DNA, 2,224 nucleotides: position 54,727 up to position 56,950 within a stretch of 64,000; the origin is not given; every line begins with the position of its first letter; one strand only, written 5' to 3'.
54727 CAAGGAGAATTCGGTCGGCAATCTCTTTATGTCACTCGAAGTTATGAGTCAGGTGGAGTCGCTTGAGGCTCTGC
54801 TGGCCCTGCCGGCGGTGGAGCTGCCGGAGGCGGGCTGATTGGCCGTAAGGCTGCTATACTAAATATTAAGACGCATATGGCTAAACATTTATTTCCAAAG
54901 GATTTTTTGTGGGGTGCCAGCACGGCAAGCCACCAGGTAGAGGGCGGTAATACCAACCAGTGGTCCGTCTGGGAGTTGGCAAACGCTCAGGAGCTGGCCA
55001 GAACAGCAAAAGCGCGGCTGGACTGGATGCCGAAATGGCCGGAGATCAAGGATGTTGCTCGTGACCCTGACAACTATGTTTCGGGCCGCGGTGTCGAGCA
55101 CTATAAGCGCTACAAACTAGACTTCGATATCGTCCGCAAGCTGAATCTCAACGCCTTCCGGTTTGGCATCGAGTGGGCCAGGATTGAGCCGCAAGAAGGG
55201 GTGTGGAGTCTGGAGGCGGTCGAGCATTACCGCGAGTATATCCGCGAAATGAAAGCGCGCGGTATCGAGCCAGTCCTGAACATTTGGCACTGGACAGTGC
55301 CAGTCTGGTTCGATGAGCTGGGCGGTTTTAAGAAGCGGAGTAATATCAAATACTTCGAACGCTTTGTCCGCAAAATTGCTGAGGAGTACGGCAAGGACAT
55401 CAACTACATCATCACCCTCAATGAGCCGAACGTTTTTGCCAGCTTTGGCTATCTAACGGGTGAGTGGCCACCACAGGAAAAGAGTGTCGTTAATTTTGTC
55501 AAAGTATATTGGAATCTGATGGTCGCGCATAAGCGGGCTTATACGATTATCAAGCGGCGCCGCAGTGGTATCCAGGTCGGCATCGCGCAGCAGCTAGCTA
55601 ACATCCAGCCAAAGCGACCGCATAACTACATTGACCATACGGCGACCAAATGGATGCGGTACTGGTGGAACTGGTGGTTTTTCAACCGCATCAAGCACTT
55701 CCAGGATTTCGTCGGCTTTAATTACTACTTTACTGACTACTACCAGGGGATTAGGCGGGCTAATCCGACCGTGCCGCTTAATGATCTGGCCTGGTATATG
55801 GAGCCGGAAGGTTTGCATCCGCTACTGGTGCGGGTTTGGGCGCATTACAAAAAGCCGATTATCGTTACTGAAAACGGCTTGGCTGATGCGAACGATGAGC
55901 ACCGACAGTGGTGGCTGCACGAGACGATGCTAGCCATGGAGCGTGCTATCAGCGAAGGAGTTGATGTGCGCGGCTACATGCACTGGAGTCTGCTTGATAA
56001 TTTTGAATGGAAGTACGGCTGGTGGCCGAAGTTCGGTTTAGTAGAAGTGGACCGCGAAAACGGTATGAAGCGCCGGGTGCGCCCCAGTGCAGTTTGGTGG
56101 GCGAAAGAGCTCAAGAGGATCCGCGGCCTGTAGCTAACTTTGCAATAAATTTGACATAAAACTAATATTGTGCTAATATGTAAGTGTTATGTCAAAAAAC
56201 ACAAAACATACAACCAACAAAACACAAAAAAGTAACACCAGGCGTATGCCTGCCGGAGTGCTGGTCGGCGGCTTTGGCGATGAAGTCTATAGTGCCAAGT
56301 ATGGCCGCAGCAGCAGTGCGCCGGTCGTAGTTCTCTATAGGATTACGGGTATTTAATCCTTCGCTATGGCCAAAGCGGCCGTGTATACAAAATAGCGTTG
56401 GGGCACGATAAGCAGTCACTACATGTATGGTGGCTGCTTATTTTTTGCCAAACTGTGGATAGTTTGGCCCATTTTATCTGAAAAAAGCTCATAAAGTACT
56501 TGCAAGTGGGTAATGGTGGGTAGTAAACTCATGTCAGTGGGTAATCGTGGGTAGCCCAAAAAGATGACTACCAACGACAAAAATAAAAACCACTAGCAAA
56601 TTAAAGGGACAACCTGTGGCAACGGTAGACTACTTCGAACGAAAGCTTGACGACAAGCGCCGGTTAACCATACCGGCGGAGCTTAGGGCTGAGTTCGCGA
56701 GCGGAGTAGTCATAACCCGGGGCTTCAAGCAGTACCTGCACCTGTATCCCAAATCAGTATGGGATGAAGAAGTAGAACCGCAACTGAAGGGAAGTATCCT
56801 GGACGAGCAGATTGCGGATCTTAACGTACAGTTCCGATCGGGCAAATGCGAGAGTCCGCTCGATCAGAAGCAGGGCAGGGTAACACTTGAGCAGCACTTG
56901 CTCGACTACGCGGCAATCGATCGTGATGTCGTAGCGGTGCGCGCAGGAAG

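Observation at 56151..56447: Leaderless 55-aa ORF bracketed by a consensus promoter and a strong terminator, missed by the ORF track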

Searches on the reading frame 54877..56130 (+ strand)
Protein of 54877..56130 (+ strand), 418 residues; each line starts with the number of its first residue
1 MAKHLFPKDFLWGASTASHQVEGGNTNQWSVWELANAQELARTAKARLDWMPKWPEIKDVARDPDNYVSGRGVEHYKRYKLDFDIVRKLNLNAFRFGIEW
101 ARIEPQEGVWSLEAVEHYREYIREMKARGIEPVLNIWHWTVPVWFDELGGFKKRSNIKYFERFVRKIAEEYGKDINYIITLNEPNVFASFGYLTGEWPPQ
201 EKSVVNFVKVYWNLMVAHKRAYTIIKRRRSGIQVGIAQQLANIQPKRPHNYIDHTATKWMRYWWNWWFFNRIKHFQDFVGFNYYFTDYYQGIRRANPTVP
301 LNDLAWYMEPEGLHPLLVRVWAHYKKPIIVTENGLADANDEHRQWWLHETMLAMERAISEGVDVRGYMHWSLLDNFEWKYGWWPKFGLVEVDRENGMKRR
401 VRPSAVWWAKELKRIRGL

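Call 23: find_related_loci(query=window:54877-56130:+, collection=metagenome_contigs, flank=2000)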
Query window:54877-56130:+ (418 aa) in metagenome_contigs; peptide patterns used: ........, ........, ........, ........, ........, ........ (x = any residue, [..] = any of these).
137 stretches matched a pattern; 50 encode a relative of the query (tblastn E <= 1e-3); 50 distinct loci.
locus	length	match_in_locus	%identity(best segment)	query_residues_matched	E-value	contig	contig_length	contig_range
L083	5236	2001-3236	70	5-415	0e+0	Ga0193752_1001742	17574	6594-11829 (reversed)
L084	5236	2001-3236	70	5-415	0e+0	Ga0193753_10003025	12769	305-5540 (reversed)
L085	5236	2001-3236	69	5-415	0e+0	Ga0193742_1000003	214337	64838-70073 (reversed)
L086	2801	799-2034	69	6-416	0e+0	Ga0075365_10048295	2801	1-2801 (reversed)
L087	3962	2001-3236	69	6-416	0e+0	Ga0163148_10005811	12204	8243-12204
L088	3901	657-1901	69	1-415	0e+0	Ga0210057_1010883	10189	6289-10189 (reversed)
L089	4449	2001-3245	69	1-415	0e+0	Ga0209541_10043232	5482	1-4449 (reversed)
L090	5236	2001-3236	67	5-415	0e+0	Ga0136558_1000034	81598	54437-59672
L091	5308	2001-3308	65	1-416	0e+0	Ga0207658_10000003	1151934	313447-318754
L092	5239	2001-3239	68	3-414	0e+0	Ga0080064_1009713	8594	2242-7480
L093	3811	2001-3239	69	3-414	0e+0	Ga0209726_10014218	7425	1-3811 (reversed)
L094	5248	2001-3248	65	2-417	0e+0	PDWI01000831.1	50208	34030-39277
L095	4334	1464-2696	66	5-415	0e+0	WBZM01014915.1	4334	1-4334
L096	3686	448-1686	67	5-415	0e+0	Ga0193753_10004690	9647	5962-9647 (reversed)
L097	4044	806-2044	68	1-412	0e+0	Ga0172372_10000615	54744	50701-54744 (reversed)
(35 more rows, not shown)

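Call 36: find_homologous_proteins(query=window:54877-56130:+, max_evalue=1e-100)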
Query window:54877-56130:+ (418 aa): 3226 proteins with E <= 1e-100 among 8000 candidates; the best 120 are listed.
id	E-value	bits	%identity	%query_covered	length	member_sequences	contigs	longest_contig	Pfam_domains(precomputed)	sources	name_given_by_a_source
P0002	9.5e-223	758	73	100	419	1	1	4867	PF00232.25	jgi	jgi:beta-glucosidase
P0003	1.1e-218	745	69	99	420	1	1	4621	PF00232.25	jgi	jgi:beta-glucosidase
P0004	9.8e-217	738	71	100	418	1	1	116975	PF00232.25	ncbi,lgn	-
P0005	1.1e-216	738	69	99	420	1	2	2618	PF00232.25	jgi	jgi:beta-glucosidase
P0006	4.0e-216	736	72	98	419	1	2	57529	PF00232.25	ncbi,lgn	-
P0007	6.0e-213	726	68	99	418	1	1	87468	PF00232.25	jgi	jgi:beta-glucosidase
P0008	5.0e-211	720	68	99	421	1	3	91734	PF00232.25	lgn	-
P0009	5.5e-211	719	68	99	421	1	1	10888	PF00232.25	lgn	-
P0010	6.4e-211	719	69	99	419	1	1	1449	PF00232.25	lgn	-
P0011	1.5e-210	718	71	99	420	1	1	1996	PF00232.25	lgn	-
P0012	2.4e-210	717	69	100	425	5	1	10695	PF00232.25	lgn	-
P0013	3.8e-210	717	68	99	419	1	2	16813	PF00232.25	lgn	-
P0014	4.0e-210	717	68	99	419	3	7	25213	PF00232.25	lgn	-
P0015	5.9e-210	716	68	99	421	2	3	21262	PF00232.25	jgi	jgi:beta-glucosidase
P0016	1.5e-209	715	69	99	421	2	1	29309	PF00232.25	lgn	-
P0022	1.6e-208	711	71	100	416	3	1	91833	PF00232.25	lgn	-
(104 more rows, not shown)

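Call 37: find_encoding_contigs(protein=P0002, flank=2000, max_places=2)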
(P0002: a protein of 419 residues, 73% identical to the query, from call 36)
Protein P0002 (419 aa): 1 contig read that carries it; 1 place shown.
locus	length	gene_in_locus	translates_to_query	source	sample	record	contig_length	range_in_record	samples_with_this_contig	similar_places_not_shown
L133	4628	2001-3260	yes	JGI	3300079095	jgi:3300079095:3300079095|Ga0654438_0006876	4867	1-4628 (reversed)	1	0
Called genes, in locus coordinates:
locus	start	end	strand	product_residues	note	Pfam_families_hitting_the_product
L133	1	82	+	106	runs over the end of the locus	?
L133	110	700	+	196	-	PF01936:NYN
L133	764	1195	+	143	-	PF08570:DUF1761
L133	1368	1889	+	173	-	-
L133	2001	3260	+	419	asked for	PF00232:Glyco_hydro_1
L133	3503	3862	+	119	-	PF02381:MraZ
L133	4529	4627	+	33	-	?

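Call 38: find_encoding_contigs(protein=P0004, flank=2000, max_places=2)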
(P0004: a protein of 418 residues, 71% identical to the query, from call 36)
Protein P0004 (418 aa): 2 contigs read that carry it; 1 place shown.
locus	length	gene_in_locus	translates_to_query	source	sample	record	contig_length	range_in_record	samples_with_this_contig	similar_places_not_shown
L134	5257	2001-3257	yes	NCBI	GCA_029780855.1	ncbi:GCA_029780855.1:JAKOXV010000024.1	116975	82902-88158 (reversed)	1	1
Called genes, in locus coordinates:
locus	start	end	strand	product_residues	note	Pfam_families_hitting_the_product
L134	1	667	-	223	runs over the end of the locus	-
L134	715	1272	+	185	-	PF00293:NUDIX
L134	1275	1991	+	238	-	PF08713:DNA_alkylation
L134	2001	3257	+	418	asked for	PF00232:Glyco_hydro_1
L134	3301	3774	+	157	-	-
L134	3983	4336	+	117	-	PF02381:MraZ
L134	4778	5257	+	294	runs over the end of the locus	PF01795:Methyltransf_5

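Call 39: find_encoding_contigs(protein=P0006, flank=2000, max_places=2)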
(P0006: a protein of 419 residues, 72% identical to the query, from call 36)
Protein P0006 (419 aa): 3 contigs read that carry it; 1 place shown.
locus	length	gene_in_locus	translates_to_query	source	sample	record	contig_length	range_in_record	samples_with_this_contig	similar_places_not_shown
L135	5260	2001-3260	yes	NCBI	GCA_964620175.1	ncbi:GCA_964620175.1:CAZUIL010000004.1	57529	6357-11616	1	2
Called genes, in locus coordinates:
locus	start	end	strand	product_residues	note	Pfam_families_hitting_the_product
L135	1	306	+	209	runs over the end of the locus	-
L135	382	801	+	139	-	PF08570:DUF1761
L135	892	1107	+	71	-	-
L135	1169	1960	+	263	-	PF00248:Aldo_ket_red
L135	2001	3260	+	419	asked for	PF00232:Glyco_hydro_1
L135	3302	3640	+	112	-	-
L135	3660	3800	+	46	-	-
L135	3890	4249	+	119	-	PF02381:MraZ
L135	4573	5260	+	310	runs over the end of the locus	PF01795:Methyltransf_5, PF13847:Methyltransf_31 (faint)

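Call 40: find_encoding_contigs(protein=P0022, flank=2000, max_places=2)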
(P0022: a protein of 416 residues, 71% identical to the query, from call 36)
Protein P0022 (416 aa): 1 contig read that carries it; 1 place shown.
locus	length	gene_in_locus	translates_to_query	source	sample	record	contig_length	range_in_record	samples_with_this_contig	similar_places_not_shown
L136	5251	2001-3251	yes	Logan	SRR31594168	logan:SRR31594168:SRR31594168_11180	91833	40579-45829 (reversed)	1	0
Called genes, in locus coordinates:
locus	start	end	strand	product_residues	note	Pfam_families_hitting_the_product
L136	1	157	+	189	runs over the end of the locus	PF01936:NYN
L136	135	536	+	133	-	PF00520:Ion_trans (weak), PF07885:Ion_trans_2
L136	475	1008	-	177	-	PF02585:PIG-L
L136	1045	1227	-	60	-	PF02585:PIG-L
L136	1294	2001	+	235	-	PF08713:DNA_alkylation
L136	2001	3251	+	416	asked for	PF00232:Glyco_hydro_1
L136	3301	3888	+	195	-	-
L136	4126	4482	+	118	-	PF02381:MraZ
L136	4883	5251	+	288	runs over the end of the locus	PF01795:Methyltransf_5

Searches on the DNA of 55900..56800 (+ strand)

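Call 4: search_rna_families(source=window, start=55900, end=56800, threshold=evalue, max_evalue=10, show_alignments=3)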
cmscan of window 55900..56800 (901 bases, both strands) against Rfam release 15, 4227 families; matches with E-value up to 10: 1.
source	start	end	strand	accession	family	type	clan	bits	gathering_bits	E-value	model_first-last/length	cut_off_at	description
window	56388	56459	+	RF04085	mir-1271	Gene; miRNA;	-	22.4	80.5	0.029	1-77/77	no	mir-1271 microRNA precursor family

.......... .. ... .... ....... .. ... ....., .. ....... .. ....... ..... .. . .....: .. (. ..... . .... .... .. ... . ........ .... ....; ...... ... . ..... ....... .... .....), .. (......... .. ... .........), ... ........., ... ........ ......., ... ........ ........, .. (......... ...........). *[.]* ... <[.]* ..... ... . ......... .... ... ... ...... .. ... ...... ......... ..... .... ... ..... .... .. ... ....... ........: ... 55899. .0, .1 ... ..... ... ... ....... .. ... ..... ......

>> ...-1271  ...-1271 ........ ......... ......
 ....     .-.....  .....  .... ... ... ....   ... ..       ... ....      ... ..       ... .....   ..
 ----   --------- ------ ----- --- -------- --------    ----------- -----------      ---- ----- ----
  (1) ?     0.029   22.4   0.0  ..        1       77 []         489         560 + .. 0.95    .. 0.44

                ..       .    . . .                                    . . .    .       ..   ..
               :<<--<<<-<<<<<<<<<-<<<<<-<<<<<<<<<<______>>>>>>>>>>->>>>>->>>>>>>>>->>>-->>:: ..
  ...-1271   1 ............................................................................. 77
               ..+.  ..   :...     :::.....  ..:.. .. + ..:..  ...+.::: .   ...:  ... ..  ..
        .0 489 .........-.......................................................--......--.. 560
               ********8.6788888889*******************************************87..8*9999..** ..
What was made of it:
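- On Any described RNA family (Rfam 15): At E <= 10 the only hit is a spurious miRNA match on the terminator hairpin (call 4).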

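Call 62: search_dna_similar(query=window:56141-56470:+, collection=phages, mode=distant, max_evalue=0.01, max_rows=5)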
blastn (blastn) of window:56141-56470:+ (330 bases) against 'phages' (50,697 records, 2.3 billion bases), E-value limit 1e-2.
No match.

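Call 63: search_dna_similar(query=window:56141-56470:+, collection=plasmids, mode=distant, max_evalue=0.01, max_rows=5)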
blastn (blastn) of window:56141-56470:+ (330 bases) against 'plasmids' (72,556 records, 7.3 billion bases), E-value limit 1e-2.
No match.
